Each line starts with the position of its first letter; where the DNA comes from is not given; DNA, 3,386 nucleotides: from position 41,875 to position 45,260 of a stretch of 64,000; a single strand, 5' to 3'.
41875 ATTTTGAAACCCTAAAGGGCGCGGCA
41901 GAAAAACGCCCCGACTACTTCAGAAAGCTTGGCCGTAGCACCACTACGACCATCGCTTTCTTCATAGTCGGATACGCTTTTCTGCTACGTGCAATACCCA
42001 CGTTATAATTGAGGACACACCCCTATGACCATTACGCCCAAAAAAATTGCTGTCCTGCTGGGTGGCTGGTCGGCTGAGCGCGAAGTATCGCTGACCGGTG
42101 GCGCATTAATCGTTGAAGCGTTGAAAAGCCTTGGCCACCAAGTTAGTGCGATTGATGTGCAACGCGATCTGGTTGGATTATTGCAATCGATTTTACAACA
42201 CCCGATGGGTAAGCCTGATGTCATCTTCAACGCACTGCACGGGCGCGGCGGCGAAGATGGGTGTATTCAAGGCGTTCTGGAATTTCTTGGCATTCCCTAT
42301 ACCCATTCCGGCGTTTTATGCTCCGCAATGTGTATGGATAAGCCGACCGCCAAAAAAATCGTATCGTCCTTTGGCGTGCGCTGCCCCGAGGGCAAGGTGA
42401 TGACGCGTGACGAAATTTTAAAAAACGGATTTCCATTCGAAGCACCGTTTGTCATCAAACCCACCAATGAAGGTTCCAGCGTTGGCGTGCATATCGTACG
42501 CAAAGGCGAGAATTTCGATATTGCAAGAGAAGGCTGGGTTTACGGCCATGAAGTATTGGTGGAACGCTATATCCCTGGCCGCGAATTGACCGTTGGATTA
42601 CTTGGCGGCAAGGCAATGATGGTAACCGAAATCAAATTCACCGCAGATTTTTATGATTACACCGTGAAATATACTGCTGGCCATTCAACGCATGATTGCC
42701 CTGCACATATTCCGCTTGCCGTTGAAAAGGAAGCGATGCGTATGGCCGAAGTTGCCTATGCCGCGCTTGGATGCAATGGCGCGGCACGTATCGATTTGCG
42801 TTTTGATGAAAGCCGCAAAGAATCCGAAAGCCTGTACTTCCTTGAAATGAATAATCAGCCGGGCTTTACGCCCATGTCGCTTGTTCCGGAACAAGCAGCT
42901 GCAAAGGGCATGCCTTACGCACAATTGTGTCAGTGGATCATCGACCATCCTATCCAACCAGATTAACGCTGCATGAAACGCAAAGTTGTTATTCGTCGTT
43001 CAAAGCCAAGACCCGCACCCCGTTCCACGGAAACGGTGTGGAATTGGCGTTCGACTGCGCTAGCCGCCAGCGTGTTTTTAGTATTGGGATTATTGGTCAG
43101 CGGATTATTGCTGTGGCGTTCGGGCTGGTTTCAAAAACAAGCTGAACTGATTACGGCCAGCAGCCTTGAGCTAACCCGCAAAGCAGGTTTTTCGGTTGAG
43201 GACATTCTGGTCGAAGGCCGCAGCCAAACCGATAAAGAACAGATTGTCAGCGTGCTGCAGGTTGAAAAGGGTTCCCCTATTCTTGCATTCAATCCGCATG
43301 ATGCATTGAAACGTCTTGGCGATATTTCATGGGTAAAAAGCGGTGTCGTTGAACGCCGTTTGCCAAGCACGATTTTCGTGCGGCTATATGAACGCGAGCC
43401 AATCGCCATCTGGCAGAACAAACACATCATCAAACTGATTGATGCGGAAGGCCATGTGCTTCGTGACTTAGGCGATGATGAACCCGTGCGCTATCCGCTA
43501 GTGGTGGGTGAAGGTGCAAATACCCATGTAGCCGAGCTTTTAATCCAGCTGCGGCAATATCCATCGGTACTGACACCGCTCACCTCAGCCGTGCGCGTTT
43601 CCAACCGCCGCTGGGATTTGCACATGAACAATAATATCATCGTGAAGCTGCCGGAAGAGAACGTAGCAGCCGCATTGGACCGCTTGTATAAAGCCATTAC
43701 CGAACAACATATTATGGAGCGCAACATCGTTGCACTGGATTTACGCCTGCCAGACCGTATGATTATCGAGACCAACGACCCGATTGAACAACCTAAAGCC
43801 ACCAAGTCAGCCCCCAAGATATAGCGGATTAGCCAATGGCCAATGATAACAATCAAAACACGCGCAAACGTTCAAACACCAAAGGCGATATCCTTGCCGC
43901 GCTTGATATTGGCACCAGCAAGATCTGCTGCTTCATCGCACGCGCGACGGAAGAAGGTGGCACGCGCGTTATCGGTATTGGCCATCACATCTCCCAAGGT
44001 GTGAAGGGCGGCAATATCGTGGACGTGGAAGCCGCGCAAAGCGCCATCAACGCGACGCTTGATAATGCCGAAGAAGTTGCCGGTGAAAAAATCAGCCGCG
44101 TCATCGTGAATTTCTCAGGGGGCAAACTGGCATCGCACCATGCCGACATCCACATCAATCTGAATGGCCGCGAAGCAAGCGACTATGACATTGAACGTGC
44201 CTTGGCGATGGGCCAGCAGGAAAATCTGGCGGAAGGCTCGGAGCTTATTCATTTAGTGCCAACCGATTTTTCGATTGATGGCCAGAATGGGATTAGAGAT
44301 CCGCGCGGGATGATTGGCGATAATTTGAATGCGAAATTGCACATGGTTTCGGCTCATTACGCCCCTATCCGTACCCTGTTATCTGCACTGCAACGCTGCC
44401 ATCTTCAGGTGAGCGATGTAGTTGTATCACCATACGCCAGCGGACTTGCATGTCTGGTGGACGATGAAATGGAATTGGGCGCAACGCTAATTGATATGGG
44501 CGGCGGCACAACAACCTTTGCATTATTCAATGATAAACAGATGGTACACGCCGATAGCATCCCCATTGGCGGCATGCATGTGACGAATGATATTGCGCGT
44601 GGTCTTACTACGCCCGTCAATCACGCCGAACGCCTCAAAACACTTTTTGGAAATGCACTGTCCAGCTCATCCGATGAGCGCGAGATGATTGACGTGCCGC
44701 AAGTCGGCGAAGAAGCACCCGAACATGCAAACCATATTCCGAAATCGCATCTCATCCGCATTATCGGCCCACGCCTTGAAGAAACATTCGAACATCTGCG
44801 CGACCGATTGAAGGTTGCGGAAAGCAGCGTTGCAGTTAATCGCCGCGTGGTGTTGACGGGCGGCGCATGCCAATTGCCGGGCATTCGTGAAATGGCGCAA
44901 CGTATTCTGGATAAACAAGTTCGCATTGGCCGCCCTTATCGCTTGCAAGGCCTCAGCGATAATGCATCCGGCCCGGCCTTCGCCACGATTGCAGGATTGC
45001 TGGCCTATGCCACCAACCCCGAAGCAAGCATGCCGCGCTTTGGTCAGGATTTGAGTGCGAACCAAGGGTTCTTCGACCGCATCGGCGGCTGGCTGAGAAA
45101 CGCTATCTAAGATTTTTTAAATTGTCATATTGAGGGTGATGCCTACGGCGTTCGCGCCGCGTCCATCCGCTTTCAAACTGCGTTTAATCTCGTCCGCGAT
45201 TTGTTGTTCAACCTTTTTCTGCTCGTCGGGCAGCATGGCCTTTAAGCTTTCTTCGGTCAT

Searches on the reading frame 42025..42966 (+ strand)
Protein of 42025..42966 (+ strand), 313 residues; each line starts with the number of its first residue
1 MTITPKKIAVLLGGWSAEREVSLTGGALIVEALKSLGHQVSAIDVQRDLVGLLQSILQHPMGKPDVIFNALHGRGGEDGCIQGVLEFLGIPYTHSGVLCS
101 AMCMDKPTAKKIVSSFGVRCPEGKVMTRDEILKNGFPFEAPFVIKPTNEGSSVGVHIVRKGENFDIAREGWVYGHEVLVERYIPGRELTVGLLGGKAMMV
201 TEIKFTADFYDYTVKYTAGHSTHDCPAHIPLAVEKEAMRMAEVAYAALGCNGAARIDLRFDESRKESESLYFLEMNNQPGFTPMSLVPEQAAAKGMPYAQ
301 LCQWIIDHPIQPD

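Call 10: search_protein_families(library=ncbifam, proteins=[window:42025-42966:+])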
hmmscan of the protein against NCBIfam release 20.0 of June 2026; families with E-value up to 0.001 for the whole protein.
window:42025-42966:+ (313 aa): 37 families (the best 25 are shown)
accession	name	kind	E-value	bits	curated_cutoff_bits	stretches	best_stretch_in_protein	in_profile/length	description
NF002378.0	PRK01372.1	subfamily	2.6e-107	358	243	1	5-308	6-300/305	D-alanine--D-alanine ligase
TIGR01205.1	D_ala_D_alaTIGR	subfamily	7.4e-82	274.9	245.65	1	7-307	1-315/318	D-alanine--D-alanine ligase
NF002528.0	PRK01966.1-4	subfamily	6.3e-66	222.6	262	1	61-309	97-358/366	D-alanine--D-alanine ligase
NF011169.0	PRK14571.1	equivalog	5.7e-62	209.7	404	1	7-308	2-294/300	D-alanyl-alanine synthetase A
NF000091.3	D_ala_D_ser_VanG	exception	4.3e-55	186.9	495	1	63-307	93-341/344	D-alanine--D-serine ligase VanG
NF000207.3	D_ala_D_ser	equivalog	2.5e-51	174.8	520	2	62-306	88-336/342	D-alanine--D-serine ligase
NF002527.0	PRK01966.1-3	equivalog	3.5e-51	174.4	310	1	63-308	76-327/332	D-alanine--D-alanine ligase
NF002525.0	PRK01966.1-1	equivalog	2.2e-50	171.7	457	1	56-307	91-348/364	D-alanine--D-alanine ligase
NF002526.0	PRK01966.1-2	equivalog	7.3e-47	160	449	1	63-307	93-345/362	D-alanine--D-alanine ligase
NF011167.0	PRK14569.1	equivalog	3.1e-46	158.1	410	1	6-307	4-293/296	D-alanyl-alanine synthetase A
NF011170.0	PRK14572.1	equivalog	7.8e-45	153.5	489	2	65-307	90-343/351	D-alanyl-alanine synthetase A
NF000093.1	D_ala_D_ser_VanN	exception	6.9e-44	150.3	700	1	63-306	90-337/343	D-alanine--D-serine ligase VanN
NF000032.1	D_ala_D_ser_VanL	exception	1e-42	146.5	750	1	63-306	93-340/349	D-alanine--D-serine ligase VanL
NF012214.1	D_ala_D_ser_VanC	exception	2.1e-42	145.5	650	1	64-306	95-342/350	D-alanine--D-serine ligase VanC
NF002529.0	PRK01966.1-5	equivalog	2.6e-40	138.4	472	1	65-306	87-333/348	D-alanine--D-alanine ligase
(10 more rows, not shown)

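Call 11: find_encoding_contigs(protein=window:42025-42966:+, flank=10000, max_places=10)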
Protein window:42025-42966:+ (313 aa): 3 contigs read that carry it; 2 places shown.
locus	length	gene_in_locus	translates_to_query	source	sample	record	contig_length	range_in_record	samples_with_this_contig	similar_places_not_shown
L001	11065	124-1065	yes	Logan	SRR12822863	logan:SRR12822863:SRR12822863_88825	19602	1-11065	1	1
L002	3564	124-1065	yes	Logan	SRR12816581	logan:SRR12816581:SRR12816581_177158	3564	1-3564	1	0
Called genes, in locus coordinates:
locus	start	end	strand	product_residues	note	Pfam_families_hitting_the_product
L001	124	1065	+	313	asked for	PF01820:Dala_Dala_lig_N, PF02655:ATP-grasp_3 (weak), PF07478:Dala_Dala_lig_C, PF13535:ATP-grasp_4 (faint)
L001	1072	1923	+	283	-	PF08478:POTRA_1, PF03799:FtsQ_DivIB_C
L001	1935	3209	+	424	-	PF11104:PilM_2 (faint), PF14450:FtsA (weak), PF02491:SHS2_FTSA, PF06723:MreB_Mbl, PF14450:FtsA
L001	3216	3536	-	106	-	-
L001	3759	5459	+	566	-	PF00091:Tubulin, PF12327:FtsZ_C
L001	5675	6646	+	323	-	PF03331:LpxC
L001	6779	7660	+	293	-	PF09976:TPR_21 (faint), PF13512:TPR_18, PF13525:YfiO, PF07719:TPR_2 (faint), PF13174:TPR_6 (faint), PF13428:TPR_14 (faint), PF13432:TPR_16 (faint), PF14559:TPR_19 (faint)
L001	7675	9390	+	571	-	PF02463:SMC_N, PF13476:AAA_23 (faint), PF13304:AAA_21 (faint)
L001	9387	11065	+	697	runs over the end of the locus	PF22745:Nlig-Ia, PF01653:DNA_ligase_aden, PF03120:OB_DNA_ligase, PF03119:DNA_ligase_ZBD, PF12826:HHH_2, PF00533:BRCT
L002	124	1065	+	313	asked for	PF01820:Dala_Dala_lig_N, PF02655:ATP-grasp_3 (weak), PF07478:Dala_Dala_lig_C, PF13535:ATP-grasp_4 (faint)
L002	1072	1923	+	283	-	PF08478:POTRA_1, PF03799:FtsQ_DivIB_C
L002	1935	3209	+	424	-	PF11104:PilM_2 (faint), PF14450:FtsA (weak), PF02491:SHS2_FTSA, PF06723:MreB_Mbl, PF14450:FtsA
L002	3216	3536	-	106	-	-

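Call 24: find_homologous_proteins(query=window:42025-42966:+, max_evalue=1e-60)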
Query window:42025-42966:+ (313 aa): 7929 proteins with E <= 1e-60 among 8000 candidates; the best 120 are listed.
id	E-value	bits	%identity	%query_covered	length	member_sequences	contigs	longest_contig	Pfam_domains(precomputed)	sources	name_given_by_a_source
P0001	5.5e-205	698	97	100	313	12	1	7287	PF01820.28,PF13535.12,PF02655.20,PF07478.19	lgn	-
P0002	1.4e-194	663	90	100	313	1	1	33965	PF01820.28,PF13535.12,PF02655.20,PF07478.19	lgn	-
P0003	2.7e-194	662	90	100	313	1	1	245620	PF01820.28,PF13535.12,PF02655.20,PF07478.19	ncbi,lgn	-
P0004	4.3e-189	645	89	100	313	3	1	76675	PF01820.28,PF13535.12,PF02655.20,PF07478.19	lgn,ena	-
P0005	5.5e-188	642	88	100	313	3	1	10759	PF01820.28,PF13535.12,PF02655.20,PF07478.19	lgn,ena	-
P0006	6.2e-188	642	87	100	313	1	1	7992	PF01820.28,PF13535.12,PF02655.20,PF07478.19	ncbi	-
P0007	4.0e-179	613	84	100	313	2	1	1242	PF01820.28,PF13535.12,PF02655.20,PF07478.19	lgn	-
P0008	2.0e-169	581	80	100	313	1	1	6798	PF01820.28,PF13535.12,PF02655.20,PF07478.19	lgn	-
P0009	6.6e-169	579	79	100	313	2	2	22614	PF01820.28,PF13535.12,PF02655.20,PF07478.19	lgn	-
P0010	1.3e-166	572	78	100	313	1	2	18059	PF01820.28,PF02655.20,PF07478.19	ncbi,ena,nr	ncbi:MAG: D-alanine--D-alanine ligase [Alphaproteobacteria bacterium]|nr:D-alanine--D-alanine ligase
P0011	1.8e-166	571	77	99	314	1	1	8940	PF01820.28,PF13535.12,PF07478.19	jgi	jgi:D-alanine-D-alanine ligase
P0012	3.9e-158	544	74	98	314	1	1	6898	PF01820.28,PF02655.20,PF07478.19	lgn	-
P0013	3.7e-155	534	74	100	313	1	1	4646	PF01820.28,PF07478.19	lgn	-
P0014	4.0e-155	534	72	100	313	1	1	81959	PF01820.28,PF07478.19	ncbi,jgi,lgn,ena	jgi:D-alanine-D-alanine ligase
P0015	1.8e-153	528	71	99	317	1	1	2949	PF01820.28,PF13535.12,PF02655.20,PF07478.19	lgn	-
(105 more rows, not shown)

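Call 25: find_encoding_contigs(protein=P0003, flank=10000, max_places=3)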
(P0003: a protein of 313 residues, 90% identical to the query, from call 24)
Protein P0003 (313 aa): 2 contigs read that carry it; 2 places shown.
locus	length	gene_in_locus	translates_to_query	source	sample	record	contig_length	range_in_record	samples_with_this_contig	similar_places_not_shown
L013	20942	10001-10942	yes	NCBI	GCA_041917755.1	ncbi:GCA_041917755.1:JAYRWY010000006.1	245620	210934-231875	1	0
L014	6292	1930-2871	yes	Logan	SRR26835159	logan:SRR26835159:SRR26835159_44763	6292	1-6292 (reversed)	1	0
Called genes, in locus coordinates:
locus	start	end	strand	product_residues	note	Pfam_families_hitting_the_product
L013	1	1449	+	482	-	PF01225:Mur_ligase, PF08245:Mur_ligase_M, PF02875:Mur_ligase_C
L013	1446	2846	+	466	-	PF01225:Mur_ligase, PF08245:Mur_ligase_M, PF02875:Mur_ligase_C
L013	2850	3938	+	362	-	PF00953:Glycos_transf_4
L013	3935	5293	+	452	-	PF07991:KARI_N (weak), PF21799:MurD-like_N (weak), PF08245:Mur_ligase_M, PF02875:Mur_ligase_C (weak)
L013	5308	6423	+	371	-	PF01098:FTSW_RODA_SPOVE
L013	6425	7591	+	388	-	PF03033:Glyco_transf_28, PF13579:Glyco_trans_4_4, PF04101:Glyco_tran_28_C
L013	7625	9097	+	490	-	PF01225:Mur_ligase, PF08245:Mur_ligase_M, PF02875:Mur_ligase_C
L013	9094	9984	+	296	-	PF01565:FAD_binding_4, PF02873:MurB_C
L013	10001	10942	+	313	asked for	PF01820:Dala_Dala_lig_N, PF02655:ATP-grasp_3 (weak), PF07478:Dala_Dala_lig_C, PF13535:ATP-grasp_4 (faint)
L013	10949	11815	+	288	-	PF08478:POTRA_1, PF03799:FtsQ_DivIB_C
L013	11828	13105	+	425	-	PF11104:PilM_2 (faint), PF14450:FtsA (weak), PF02491:SHS2_FTSA, PF06723:MreB_Mbl, PF14450:FtsA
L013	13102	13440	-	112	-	-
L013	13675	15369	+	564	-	PF00091:Tubulin, PF12327:FtsZ_C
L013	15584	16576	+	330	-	PF03331:LpxC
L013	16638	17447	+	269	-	PF09976:TPR_21 (faint), PF13512:TPR_18, PF13428:TPR_14 (faint), PF13525:YfiO, PF13174:TPR_6 (faint), PF13432:TPR_16 (faint), PF14559:TPR_19 (faint)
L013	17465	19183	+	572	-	PF02463:SMC_N, PF13476:AAA_23, PF13304:AAA_21 (faint)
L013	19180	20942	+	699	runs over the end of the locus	PF22745:Nlig-Ia, PF01653:DNA_ligase_aden, PF03120:OB_DNA_ligase, PF03119:DNA_ligase_ZBD, PF12826:HHH_2, PF00533:BRCT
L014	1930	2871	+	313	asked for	PF01820:Dala_Dala_lig_N, PF02655:ATP-grasp_3 (weak), PF07478:Dala_Dala_lig_C, PF13535:ATP-grasp_4 (faint)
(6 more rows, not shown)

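Call 26: find_encoding_contigs(protein=P0002, flank=10000, max_places=3)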
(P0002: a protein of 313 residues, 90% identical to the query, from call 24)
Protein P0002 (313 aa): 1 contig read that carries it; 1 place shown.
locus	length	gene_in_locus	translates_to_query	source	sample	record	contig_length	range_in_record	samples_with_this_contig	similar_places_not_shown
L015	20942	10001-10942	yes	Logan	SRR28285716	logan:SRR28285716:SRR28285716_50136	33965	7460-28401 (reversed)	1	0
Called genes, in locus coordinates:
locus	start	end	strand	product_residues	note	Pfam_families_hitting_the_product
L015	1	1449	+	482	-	PF01225:Mur_ligase, PF08245:Mur_ligase_M, PF02875:Mur_ligase_C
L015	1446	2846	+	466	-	PF01225:Mur_ligase, PF08245:Mur_ligase_M, PF02875:Mur_ligase_C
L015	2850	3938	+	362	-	PF00953:Glycos_transf_4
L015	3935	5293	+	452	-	PF07991:KARI_N (weak), PF21799:MurD-like_N (weak), PF08245:Mur_ligase_M, PF02875:Mur_ligase_C (weak)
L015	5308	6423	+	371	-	PF01098:FTSW_RODA_SPOVE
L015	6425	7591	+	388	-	PF03033:Glyco_transf_28, PF13579:Glyco_trans_4_4, PF04101:Glyco_tran_28_C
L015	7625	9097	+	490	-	PF01225:Mur_ligase, PF08245:Mur_ligase_M, PF02875:Mur_ligase_C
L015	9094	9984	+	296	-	PF01565:FAD_binding_4, PF02873:MurB_C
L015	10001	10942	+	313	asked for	PF01820:Dala_Dala_lig_N, PF02655:ATP-grasp_3 (weak), PF07478:Dala_Dala_lig_C, PF13535:ATP-grasp_4 (faint)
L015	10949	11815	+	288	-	PF08478:POTRA_1, PF03799:FtsQ_DivIB_C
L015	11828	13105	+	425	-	PF11104:PilM_2 (faint), PF14450:FtsA (weak), PF02491:SHS2_FTSA, PF06723:MreB_Mbl, PF14450:FtsA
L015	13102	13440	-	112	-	-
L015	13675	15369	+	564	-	PF00091:Tubulin, PF12327:FtsZ_C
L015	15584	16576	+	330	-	PF03331:LpxC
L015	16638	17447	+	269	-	PF09976:TPR_21 (faint), PF13512:TPR_18, PF13428:TPR_14 (faint), PF13525:YfiO, PF13174:TPR_6 (faint), PF13432:TPR_16 (faint), PF14559:TPR_19 (faint)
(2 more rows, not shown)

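Call 27: find_encoding_contigs(protein=P0004, flank=10000, max_places=3)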
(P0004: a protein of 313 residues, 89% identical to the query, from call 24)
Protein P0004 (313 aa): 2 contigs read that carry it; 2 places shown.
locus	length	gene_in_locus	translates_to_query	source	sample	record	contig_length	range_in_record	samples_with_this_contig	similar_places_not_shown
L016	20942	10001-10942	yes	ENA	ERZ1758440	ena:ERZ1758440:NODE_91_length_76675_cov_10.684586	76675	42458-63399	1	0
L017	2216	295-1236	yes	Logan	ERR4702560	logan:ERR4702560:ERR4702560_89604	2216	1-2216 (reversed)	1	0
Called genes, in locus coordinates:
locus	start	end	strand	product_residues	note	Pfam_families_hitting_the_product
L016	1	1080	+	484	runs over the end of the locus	PF01225:Mur_ligase, PF08245:Mur_ligase_M, PF02875:Mur_ligase_C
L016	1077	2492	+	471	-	PF01225:Mur_ligase, PF08245:Mur_ligase_M, PF02875:Mur_ligase_C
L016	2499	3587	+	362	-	PF00953:Glycos_transf_4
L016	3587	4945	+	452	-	PF21799:MurD-like_N (weak), PF08245:Mur_ligase_M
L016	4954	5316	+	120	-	-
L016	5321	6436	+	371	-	PF01098:FTSW_RODA_SPOVE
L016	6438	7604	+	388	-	PF03033:Glyco_transf_28, PF13579:Glyco_trans_4_4, PF04101:Glyco_tran_28_C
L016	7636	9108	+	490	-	PF01225:Mur_ligase, PF08245:Mur_ligase_M, PF02875:Mur_ligase_C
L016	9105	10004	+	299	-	PF01565:FAD_binding_4, PF02873:MurB_C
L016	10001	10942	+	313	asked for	PF01820:Dala_Dala_lig_N, PF02655:ATP-grasp_3 (weak), PF07478:Dala_Dala_lig_C, PF13535:ATP-grasp_4 (faint)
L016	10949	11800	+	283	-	PF08478:POTRA_1, PF03799:FtsQ_DivIB_C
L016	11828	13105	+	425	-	PF11104:PilM_2 (faint), PF14450:FtsA (weak), PF02491:SHS2_FTSA, PF06723:MreB_Mbl, PF14450:FtsA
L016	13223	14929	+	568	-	PF00091:Tubulin, PF12327:FtsZ_C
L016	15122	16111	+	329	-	PF03331:LpxC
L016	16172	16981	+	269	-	PF09976:TPR_21 (faint), PF13512:TPR_18, PF13428:TPR_14 (faint), PF13525:YfiO, PF13174:TPR_6 (faint), PF13432:TPR_16 (faint), PF14559:TPR_19 (faint)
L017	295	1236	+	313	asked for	PF01820:Dala_Dala_lig_N, PF02655:ATP-grasp_3 (weak), PF07478:Dala_Dala_lig_C, PF13535:ATP-grasp_4 (faint)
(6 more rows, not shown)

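Call 28: find_encoding_contigs(protein=P0001, flank=10000, max_places=3)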
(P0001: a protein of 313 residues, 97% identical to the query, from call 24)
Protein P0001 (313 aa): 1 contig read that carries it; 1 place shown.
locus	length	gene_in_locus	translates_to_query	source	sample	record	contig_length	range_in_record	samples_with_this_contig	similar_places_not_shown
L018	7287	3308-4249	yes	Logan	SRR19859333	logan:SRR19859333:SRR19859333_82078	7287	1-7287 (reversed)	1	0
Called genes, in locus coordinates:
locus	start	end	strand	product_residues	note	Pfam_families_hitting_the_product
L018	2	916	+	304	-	?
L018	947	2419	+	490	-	PF01225:Mur_ligase, PF08245:Mur_ligase_M, PF02875:Mur_ligase_C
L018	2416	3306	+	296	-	PF01565:FAD_binding_4, PF02873:MurB_C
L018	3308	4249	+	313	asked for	PF01820:Dala_Dala_lig_N, PF02655:ATP-grasp_3 (weak), PF07478:Dala_Dala_lig_C, PF13535:ATP-grasp_4 (faint)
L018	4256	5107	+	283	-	PF08478:POTRA_1, PF03799:FtsQ_DivIB_C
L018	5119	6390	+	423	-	PF11104:PilM_2 (faint), PF14450:FtsA (weak), PF02491:SHS2_FTSA, PF06723:MreB_Mbl, PF14450:FtsA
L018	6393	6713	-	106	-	-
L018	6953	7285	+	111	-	?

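Call 47: find_encoding_contigs(protein=P0006, flank=10000, max_places=3)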
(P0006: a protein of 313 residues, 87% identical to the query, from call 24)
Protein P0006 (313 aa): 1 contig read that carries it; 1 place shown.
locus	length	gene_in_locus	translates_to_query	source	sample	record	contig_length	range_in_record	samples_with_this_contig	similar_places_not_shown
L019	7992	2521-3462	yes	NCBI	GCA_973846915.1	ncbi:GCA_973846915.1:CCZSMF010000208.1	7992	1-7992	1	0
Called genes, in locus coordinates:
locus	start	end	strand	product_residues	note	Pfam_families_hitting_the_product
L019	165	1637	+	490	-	PF01225:Mur_ligase, PF08245:Mur_ligase_M, PF02875:Mur_ligase_C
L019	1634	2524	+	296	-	PF01565:FAD_binding_4, PF02873:MurB_C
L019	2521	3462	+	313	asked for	PF01820:Dala_Dala_lig_N, PF02655:ATP-grasp_3 (weak), PF07478:Dala_Dala_lig_C, PF13535:ATP-grasp_4 (faint)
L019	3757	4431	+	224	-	PF08478:POTRA_1, PF03799:FtsQ_DivIB_C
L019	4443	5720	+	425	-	PF11104:PilM_2 (faint), PF14450:FtsA (weak), PF02491:SHS2_FTSA, PF06723:MreB_Mbl, PF14450:FtsA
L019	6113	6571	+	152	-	-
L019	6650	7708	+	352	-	PF01571:GCV_T, PF08669:GCV_T_C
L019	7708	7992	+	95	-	?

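Call 48: find_encoding_contigs(protein=P0005, flank=10000, max_places=3)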
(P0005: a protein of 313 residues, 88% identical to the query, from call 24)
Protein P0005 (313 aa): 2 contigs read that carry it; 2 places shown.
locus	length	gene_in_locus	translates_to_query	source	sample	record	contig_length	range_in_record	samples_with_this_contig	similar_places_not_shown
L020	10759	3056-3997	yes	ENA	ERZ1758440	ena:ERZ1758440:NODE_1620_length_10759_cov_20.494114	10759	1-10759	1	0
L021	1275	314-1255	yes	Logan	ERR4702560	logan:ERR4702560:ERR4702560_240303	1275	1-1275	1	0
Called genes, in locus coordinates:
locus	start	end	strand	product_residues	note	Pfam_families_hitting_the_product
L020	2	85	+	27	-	?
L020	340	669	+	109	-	PF21716:dnstrm_HI1420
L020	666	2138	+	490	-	PF01225:Mur_ligase, PF08245:Mur_ligase_M, PF02875:Mur_ligase_C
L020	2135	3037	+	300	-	PF01565:FAD_binding_4, PF02873:MurB_C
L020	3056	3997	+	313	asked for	PF01820:Dala_Dala_lig_N, PF02655:ATP-grasp_3 (weak), PF07478:Dala_Dala_lig_C, PF13535:ATP-grasp_4 (faint)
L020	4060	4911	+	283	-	PF08478:POTRA_1, PF03799:FtsQ_DivIB_C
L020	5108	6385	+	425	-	PF11104:PilM_2 (faint), PF14450:FtsA (weak), PF02491:SHS2_FTSA, PF06723:MreB_Mbl, PF14450:FtsA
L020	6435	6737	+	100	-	-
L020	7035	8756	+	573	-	PF00091:Tubulin, PF12327:FtsZ_C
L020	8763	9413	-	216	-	-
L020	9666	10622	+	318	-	PF03331:LpxC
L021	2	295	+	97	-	?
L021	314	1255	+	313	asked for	PF01820:Dala_Dala_lig_N, PF02655:ATP-grasp_3 (weak), PF07478:Dala_Dala_lig_C, PF13535:ATP-grasp_4 (faint)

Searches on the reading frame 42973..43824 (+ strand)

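Call 10: search_protein_families(library=ncbifam, proteins=[window:42973-43824:+])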
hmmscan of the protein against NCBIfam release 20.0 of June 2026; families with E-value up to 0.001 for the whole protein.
window:42973-43824:+ (283 aa): 2 families
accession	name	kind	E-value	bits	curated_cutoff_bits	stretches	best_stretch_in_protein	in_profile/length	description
NF004039.0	PRK05529.1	equivalog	1.6e-10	40.5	353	1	74-177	62-164/255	cell division protein FtsQ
NF008043.0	PRK10775.1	equivalog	2.9e-07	30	366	1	114-258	99-247/276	cell division protein FtsQ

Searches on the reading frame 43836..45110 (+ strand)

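Call 10: search_protein_families(library=ncbifam, proteins=[window:43836-45110:+])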
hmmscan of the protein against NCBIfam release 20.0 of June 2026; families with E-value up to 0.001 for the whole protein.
window:43836-45110:+ (424 aa): 13 families
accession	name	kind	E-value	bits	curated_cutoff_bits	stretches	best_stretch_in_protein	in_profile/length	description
TIGR01174.1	ftsA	equivalog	8.3e-108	360.8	175.85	1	20-391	2-371/371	cell division protein FtsA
NF007009.0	PRK09472.1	equivalog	6.1e-75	252.9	409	1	15-422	5-418/420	cell division protein FtsA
NF011660.0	PRK15080.1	equivalog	3.8e-14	52.6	182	1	185-269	117-196/277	ethanolamine utilization protein EutJ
TIGR02529.1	EutJ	subfamily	4.4e-10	39.4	152.1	1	180-269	79-163/239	ethanolamine utilization protein EutJ family protein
NF010539.0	PRK13927.1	subfamily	1.7e-07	30.4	293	1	199-359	136-305/339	rod shape-determining protein MreB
TIGR00904.1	mreB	subfamily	3.8e-07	29.5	365.75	1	213-354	149-300/334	MreB/Mrl family cell shape determining protein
NF045709.1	Amuc_1101_fam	equivalog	1.2e-06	27.6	650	1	215-273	179-236/608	Amuc_1101 family PilM-like pilus complex protein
NF010540.1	PRK13929.1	exception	2e-05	23.9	515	1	211-363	147-307/334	rod-share determining protein MreBH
TIGR01175.1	pilM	subfamily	5e-05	22.5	133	1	215-369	189-317/348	type IV pilus assembly protein PilM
TIGR02350.1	prok_dnaK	equivalog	0.00037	19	822.55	0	281-362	268-352/596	molecular chaperone DnaK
NF001413.0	PRK00290.1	equivalog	0.00046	18.6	648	0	279-362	267-353/625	molecular chaperone DnaK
NF045748.1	MPN316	equivalog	0.0005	19.3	500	0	61-278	49-266/424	MPN316 family protein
TIGR03706.1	exo_poly_only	exception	0.00061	19.2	307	0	217-270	128-181/300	exopolyphosphatase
